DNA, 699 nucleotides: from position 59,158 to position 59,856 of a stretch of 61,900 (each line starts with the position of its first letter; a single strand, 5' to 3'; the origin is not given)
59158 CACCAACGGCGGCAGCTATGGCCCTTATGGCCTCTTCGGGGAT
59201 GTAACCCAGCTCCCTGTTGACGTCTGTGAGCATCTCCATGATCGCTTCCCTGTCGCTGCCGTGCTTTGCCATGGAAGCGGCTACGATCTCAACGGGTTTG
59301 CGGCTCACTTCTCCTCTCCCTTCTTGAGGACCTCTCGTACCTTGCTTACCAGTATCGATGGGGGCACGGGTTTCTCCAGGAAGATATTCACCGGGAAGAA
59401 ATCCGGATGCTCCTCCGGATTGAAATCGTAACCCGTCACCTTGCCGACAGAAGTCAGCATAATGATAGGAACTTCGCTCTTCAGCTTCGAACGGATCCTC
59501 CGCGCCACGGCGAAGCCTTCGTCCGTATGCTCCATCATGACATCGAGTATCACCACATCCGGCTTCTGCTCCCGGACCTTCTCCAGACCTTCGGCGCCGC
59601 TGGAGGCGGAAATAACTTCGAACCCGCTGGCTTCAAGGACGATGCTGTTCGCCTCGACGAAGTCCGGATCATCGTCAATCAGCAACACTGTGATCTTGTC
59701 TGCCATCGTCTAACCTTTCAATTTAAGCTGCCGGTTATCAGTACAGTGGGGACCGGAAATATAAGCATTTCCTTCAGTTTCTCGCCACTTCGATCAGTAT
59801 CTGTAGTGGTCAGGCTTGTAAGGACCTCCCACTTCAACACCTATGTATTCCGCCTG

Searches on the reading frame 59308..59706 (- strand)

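Call 4: search_protein_families(library=pfam, proteins=[window:59308-59706:-], max_evalue=1)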
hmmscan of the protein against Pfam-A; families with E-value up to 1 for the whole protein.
window:59308-59706:- (133 aa): 4 families
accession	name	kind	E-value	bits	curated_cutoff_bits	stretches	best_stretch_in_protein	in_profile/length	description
PF00072.30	Response_reg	-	5.5e-19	68.8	30.2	1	7-89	1-81/111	Response regulator receiver domain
PF23198.2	PDE8A_N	-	0.00093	19.6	29.6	1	5-84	10-90/147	PDE8A-like, N-terminal domain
PF02310.24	B12-binding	-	0.002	18.4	32.1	1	23-83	23-86/121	B12 binding domain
PF13847.12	Methyltransf_31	-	0.13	12.4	27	1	4-86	28-112/145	Methyltransferase domain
